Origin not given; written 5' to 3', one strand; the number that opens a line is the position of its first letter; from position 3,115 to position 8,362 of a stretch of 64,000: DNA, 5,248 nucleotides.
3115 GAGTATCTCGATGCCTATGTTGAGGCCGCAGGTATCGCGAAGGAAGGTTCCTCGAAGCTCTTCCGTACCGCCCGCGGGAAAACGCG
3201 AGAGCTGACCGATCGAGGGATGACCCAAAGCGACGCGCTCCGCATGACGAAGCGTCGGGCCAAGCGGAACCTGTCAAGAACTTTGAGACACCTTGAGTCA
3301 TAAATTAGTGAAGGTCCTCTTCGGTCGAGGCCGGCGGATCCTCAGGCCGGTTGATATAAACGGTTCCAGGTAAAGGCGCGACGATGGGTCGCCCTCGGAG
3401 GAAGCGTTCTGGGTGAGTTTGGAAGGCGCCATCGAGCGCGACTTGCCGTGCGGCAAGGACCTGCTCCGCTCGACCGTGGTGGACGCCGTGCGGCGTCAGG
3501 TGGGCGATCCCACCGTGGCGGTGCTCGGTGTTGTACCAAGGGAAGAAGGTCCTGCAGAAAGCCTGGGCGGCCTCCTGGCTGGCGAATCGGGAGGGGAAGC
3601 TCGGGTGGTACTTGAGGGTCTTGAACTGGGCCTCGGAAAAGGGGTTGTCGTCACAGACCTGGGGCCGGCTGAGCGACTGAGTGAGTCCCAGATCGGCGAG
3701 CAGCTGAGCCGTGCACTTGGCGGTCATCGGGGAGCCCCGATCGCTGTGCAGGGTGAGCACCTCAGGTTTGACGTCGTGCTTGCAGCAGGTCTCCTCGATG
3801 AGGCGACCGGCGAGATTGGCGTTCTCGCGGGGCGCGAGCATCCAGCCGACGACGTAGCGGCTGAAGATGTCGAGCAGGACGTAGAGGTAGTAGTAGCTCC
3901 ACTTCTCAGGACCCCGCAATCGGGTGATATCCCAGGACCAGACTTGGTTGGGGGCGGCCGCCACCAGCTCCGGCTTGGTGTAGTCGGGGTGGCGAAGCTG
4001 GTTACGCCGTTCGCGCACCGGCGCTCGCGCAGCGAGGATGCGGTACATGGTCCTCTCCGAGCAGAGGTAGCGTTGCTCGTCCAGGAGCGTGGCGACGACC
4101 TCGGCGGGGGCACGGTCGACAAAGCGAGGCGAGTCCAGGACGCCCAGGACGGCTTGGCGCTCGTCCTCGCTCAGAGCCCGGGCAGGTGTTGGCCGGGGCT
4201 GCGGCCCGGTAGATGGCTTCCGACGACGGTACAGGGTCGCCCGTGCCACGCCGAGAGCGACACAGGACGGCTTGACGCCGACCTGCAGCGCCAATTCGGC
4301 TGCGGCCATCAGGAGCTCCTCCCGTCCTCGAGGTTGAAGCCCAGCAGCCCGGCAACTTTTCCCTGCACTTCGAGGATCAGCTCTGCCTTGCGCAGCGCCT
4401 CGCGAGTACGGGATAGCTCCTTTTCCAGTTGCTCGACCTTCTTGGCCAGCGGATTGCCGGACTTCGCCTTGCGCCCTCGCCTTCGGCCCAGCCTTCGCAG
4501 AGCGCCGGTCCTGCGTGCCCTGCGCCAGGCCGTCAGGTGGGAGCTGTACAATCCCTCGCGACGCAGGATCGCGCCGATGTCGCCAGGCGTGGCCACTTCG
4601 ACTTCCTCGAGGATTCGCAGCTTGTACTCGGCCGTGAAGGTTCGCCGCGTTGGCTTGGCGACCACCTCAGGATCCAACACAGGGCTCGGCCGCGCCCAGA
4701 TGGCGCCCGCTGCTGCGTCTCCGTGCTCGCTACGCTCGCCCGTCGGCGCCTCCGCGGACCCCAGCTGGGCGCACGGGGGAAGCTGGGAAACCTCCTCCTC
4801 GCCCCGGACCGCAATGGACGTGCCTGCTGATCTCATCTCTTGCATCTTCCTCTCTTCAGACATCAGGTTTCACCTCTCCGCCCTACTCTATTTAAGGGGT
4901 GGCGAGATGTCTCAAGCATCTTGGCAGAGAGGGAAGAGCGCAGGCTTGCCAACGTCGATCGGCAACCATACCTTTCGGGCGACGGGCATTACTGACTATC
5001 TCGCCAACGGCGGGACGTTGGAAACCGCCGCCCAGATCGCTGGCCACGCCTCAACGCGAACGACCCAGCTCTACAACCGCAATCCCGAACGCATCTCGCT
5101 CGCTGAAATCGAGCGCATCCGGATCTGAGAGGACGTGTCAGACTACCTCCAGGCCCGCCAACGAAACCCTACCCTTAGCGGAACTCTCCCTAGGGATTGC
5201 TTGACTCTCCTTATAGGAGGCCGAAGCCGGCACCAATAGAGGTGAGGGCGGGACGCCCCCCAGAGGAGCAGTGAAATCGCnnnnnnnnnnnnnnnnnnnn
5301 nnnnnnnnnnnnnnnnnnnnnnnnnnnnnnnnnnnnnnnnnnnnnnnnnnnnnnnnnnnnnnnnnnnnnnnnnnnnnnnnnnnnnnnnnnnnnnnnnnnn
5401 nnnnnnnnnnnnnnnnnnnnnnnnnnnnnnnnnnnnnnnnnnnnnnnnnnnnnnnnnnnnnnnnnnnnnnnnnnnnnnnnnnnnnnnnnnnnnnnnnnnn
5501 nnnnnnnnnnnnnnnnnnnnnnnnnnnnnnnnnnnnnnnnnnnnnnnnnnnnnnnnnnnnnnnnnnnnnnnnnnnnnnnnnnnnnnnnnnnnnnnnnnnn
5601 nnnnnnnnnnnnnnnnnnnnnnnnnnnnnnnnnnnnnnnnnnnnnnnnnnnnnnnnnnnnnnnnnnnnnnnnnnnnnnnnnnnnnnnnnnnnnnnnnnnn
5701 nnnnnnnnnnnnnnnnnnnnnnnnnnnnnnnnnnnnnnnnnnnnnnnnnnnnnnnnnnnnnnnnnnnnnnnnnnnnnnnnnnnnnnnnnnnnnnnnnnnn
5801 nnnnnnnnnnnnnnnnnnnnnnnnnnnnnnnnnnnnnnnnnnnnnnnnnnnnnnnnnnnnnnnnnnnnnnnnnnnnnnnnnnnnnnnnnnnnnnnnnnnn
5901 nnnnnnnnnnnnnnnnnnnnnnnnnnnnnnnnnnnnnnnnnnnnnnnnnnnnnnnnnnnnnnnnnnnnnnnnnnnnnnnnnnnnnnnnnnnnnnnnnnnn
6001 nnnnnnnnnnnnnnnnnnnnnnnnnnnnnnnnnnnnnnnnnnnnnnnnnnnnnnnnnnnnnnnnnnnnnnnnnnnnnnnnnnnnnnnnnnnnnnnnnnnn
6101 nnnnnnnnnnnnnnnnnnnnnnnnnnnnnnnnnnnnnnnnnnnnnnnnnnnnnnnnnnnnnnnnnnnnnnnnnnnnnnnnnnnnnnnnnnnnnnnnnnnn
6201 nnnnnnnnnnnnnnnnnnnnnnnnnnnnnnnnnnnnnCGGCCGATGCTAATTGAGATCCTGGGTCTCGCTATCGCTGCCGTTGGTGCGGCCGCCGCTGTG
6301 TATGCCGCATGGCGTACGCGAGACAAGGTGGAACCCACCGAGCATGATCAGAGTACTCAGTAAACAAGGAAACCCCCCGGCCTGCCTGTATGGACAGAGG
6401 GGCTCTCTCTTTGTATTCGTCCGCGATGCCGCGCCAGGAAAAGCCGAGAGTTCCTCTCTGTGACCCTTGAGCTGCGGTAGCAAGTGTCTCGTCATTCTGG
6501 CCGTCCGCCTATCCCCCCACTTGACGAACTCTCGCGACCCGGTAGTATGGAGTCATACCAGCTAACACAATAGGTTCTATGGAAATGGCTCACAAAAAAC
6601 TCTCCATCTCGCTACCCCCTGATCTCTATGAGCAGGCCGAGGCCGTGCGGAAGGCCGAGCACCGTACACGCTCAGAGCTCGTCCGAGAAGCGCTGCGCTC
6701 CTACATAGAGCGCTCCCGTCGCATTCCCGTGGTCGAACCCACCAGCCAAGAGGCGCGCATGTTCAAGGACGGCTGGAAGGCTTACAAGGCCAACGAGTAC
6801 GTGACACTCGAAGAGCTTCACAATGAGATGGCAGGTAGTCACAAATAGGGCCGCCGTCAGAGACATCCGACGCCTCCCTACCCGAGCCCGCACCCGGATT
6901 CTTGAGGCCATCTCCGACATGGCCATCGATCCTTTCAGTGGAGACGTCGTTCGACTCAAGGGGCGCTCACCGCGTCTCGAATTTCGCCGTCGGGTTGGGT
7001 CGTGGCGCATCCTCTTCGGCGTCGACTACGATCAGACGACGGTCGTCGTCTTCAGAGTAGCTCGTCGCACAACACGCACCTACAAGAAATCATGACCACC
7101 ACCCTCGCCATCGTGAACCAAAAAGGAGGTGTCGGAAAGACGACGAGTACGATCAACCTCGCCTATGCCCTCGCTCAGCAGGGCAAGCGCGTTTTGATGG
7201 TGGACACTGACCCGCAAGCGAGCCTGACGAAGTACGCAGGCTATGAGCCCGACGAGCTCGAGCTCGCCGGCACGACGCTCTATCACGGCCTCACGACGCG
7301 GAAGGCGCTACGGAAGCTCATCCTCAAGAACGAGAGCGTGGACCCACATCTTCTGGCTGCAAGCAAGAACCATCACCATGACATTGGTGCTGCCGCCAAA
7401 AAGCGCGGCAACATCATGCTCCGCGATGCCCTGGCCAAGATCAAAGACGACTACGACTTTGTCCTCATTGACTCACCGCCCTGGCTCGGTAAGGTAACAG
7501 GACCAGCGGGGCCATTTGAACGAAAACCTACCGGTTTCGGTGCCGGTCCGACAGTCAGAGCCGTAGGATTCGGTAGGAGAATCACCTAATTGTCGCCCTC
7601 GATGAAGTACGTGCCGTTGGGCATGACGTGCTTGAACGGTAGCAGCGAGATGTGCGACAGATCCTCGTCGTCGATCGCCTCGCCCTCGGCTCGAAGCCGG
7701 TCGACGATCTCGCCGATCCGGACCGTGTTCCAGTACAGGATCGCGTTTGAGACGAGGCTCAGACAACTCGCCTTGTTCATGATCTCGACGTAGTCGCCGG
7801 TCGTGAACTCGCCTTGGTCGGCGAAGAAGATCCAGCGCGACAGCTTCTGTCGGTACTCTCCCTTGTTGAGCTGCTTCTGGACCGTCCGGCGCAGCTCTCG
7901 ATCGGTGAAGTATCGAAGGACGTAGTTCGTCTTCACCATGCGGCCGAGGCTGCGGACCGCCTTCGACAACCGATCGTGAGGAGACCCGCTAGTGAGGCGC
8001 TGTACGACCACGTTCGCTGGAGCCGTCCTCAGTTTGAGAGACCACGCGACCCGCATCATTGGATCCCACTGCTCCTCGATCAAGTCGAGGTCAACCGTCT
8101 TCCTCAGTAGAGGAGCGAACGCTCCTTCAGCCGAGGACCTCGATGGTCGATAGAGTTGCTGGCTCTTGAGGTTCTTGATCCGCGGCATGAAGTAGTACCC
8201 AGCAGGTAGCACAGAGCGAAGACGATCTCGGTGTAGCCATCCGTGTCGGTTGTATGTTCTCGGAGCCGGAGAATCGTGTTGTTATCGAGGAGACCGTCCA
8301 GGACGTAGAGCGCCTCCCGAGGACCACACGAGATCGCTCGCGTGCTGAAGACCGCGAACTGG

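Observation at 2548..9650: Decayed mobile island: recombinase split by IS3, TA-parA operon, Tn3 remnant with adjacent deletion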

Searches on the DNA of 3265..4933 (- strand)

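Call 17: search_dna_similar(query=window:3265-4933:-, collection=plasmids, mode=distant, max_rows=15)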
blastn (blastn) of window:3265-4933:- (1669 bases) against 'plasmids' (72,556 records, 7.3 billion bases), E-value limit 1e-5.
Records with a match: 79; places in all: 118; records where one place covers at least 80% of the query: 0.
Best place of each record, by identity: 80-90% 3; 60-80% 76.
By first word of the organism name: Rhodococcus 17; Streptomyces 15; Azospirillum 5; Mycobacterium 4; Caballeronia 3; Skermanella 2; Nonomuraea 2; Comamonas 2; Robbsia 2; Microbacterium 2; and 22 more.
By predicted mobility (MOB-suite, as given by PLSDB): mobilizable 47; non-mobilizable 27; conjugative 5.
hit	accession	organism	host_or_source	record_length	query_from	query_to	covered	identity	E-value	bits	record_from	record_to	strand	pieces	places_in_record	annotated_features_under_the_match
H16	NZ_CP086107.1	Skermanella mucosa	single cell,crude oil contaminated ...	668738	729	1533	48%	68.5%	8e-68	266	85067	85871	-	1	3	none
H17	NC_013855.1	Azospirillum sp. B510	-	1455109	724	1490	46%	69.3%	6e-76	293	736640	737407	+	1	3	record has no annotation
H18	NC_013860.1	Azospirillum sp. B510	-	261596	724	1490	46%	69.3%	6e-76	293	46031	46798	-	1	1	IS3 family transposase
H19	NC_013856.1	Azospirillum sp. B510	-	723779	724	1490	46%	68.4%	9e-67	262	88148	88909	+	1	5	IS3-like element ISAzs23 family transposase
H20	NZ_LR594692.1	Variovorax sp. WDL1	linuron-contaminated soil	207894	808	1533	43%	67.9%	3e-61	244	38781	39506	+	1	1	IS3 family transposase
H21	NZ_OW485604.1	Rhodovastum atsumiense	-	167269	826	1536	43%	68.5%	9e-61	242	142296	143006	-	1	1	none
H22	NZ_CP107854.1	Nonomuraea sp. NBC_00507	-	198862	280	1420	43%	66.2%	2e-19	176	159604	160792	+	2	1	IS3 family transposase | transposase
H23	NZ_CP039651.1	Azospirillum sp. TSA2s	Soil,rice paddy soil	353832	808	1504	42%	68.2%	2e-55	224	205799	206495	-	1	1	IS3 family transposase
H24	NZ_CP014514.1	Frondihabitans sp. PAMC 28766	Himantormia,single cell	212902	754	1466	43%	66.1%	8e-36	160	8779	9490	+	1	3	none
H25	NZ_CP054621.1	Azospirillum oryzae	cell culture,soil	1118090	808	1460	39%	69.0%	3e-60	242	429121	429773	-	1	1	record has no annotation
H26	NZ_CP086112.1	Skermanella rosea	single cell,hydrocarbon-contaminated ...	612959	808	1455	39%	68.4%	7e-56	226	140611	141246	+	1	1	none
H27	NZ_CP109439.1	Streptomyces sp. NBC_01483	-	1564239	823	1477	39%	66.8%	6e-38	168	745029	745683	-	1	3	none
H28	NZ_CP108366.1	Streptomyces sp. NBC_01340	-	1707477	823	1477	39%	66.4%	6e-38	168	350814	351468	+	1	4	none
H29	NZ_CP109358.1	Streptomyces sp. NBC_01562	-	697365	823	1477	39%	66.4%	6e-38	168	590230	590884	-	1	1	IS3 family transposase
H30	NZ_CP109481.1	Streptomyces sp. NBC_01450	-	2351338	823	1477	39%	66.3%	2e-36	161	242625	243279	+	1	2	none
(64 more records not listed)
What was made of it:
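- Closest known: IS3-family insertion sequences. Different: OrfA carries an N-terminal extension of about 70 aa. The nearest plasmid-borne relatives are only about 68% identical (call 17).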

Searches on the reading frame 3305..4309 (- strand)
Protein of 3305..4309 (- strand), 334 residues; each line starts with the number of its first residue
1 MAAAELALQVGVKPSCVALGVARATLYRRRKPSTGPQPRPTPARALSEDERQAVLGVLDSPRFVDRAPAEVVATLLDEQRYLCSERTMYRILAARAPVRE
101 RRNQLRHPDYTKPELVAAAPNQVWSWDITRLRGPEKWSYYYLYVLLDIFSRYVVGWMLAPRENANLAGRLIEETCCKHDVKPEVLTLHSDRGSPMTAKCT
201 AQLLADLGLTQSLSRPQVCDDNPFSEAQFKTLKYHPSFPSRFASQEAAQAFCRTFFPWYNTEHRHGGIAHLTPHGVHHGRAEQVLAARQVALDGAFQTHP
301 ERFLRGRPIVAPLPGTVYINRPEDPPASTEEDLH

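Call 5: search_protein_families(library=pfam, proteins=[window:3305-4309:-], max_evalue=0.01)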
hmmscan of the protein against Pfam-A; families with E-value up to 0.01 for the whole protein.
window:3305-4309:- (334 aa): 3 families
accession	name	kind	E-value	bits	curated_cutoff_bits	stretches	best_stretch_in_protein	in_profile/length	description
PF00665.32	rve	-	7.5e-22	78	32.6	1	118-217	2-100/102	Integrase core domain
PF13683.12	rve_3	-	4.4e-12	46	26.5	1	208-273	2-67/67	Integrase core domain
PF13565.12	HTH_32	-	0.0001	23.2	33.7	1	35-92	24-73/73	Homeodomain-like domain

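Call 29: search_protein_families(library=ncbifam, proteins=[window:3305-4309:-], max_evalue=0.001)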
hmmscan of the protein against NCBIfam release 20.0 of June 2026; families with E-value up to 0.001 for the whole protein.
window:3305-4309:- (334 aa): 3 families
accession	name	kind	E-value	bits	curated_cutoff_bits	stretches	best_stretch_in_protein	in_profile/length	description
NF033516.0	transpos_IS3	equivalog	2.2e-53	181.8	160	1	6-275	97-367/369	IS3 family transposase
NF033577.2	transpos_IS481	equivalog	4.6e-23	82.2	224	1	12-274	16-281/284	IS481 family transposase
NF033587.1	transpos_IS6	equivalog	2.7e-05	24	125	1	122-261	69-200/202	IS6 family transposase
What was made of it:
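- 3265..4933 (-): IS3-family insertion sequence, 1,669 bp. It holds orfA (4863-4309) and orfB (4309-3305, -1 frame), with a G_GGA_AAA heptamer at 4363-4357. The imperfect IRs have their TG/CA 7 bp inside each tip. NCBIfam transpos_IS3 scores 181.8 bits against a cut-off of 160 (call 29).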

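Call 30: find_encoding_contigs(protein=window:3305-4309:-, flank=3000, max_places=10)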
Protein window:3305-4309:- (334 aa): 2 contigs read that carry it; 1 place shown.
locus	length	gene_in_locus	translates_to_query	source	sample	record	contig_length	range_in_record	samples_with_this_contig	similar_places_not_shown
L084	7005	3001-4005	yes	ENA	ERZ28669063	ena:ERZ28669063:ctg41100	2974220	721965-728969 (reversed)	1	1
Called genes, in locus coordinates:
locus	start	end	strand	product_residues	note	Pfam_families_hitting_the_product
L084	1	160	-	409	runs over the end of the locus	PF13356:Arm-DNA-bind_3, PF14659:Phage_int_SAM_3 (weak), PF00589:Phage_integrase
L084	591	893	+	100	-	-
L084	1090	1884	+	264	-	-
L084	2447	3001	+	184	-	-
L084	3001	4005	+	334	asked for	PF00665:rve, PF13683:rve_3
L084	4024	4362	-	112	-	-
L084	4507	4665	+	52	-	-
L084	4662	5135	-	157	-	PF14707:Sulfatase_C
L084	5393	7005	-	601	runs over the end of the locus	PF01011:PQQ, PF13360:PQQ_2, PF13570:Beta-prop_ACSF4 (faint), PF01011:PQQ, PF13360:PQQ_2 (weak)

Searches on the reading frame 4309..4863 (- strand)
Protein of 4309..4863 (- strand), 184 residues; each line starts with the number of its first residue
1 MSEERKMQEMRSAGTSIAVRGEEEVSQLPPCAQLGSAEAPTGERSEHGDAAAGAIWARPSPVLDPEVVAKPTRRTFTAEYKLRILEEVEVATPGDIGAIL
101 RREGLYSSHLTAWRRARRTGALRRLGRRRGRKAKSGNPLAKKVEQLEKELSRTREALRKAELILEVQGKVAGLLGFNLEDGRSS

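Call 5: search_protein_families(library=pfam, proteins=[window:4309-4863:-], max_evalue=0.01)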
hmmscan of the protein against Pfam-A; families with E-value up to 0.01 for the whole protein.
window:4309-4863:- (184 aa): 1 family
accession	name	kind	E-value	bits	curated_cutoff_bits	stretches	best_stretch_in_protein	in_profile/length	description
PF01527.26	HTH_Tnp_1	-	7.9e-05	23.2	24.1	1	72-155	3-72/75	Transposase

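Call 29: search_protein_families(library=ncbifam, proteins=[window:4309-4863:-], max_evalue=0.001)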
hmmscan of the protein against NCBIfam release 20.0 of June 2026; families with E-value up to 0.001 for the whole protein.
window:4309-4863:- (184 aa): 2 families
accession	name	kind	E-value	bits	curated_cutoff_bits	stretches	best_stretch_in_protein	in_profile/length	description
NF033516.0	transpos_IS3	equivalog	7.4e-05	22.1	160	1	79-160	1-81/369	IS3 family transposase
NF047595.1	IS66_ISRel24_TnpA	equivalog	0.00039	21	74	1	73-130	2-53/113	IS66-like element accessory protein TnpA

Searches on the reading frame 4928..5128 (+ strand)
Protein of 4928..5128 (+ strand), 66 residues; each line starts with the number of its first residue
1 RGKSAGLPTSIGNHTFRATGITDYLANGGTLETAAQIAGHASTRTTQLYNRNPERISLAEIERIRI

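Call 5: search_protein_families(library=pfam, proteins=[window:4928-5128:+], max_evalue=0.01)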
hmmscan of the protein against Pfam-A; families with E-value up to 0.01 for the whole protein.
window:4928-5128:+ (66 aa): 1 family
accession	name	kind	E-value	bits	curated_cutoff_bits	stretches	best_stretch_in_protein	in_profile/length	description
PF00589.27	Phage_integrase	-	6.7e-06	26.4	27.1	1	3-52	119-168/172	Phage integrase family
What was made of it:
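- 4934..5128 (+): int C-terminal fragment (codons 261-324: HxxR, H, Y), beginning with the right AAG copy of the duplication. Pfam Phage_integrase positions 119-168 of 172 (call 5).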

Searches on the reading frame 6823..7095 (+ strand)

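Call 5: search_protein_families(library=pfam, proteins=[window:6823-7095:+], max_evalue=0.01)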
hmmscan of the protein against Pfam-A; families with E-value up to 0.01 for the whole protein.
window:6823-7095:+ (90 aa): 2 families
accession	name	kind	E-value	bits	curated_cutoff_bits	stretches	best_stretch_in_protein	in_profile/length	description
PF05016.21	ParE_toxin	-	9.2e-06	26.6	23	1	8-82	4-85/89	ParE toxin of type II toxin-antitoxin system, parDE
PF05973.20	Gp49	-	0.0018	18.7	23.9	1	14-89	2-80/90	Phage derived protein Gp49-like (DUF891)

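Call 29: search_protein_families(library=ncbifam, proteins=[window:6823-7095:+], max_evalue=0.001)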
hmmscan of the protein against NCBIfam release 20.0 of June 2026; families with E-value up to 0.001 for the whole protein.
window:6823-7095:+ (90 aa): 0 families

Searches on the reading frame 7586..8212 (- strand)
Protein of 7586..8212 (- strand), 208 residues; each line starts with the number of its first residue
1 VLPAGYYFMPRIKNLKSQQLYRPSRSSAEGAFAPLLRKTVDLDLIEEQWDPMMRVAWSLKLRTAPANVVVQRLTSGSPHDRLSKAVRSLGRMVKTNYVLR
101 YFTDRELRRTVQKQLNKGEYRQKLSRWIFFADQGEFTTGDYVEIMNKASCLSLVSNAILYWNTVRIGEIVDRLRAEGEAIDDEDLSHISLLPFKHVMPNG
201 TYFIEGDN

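Call 5: search_protein_families(library=pfam, proteins=[window:7586-8212:-], max_evalue=0.01)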
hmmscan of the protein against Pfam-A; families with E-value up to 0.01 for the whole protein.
window:7586-8212:- (208 aa): 1 family
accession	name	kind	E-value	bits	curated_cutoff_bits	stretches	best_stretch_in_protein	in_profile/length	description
PF01526.23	DDE_Tnp_Tn3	-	6.2e-67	226.5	24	1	5-202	192-389/389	Tn3 transposase DDE domain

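Call 46: list_cluster_members(proteins=[P0002, P0121, window:7586-8212:-, window:10354-11055:-])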
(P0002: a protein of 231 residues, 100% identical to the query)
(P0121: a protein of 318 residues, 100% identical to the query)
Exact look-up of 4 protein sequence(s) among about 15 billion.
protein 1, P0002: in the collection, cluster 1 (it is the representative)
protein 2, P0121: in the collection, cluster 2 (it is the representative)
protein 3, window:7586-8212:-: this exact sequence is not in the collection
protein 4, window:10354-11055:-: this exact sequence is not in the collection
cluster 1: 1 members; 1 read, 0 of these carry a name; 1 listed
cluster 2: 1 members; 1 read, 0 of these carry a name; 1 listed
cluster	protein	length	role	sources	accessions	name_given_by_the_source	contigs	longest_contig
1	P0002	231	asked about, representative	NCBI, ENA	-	-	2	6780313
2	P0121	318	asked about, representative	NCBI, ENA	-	-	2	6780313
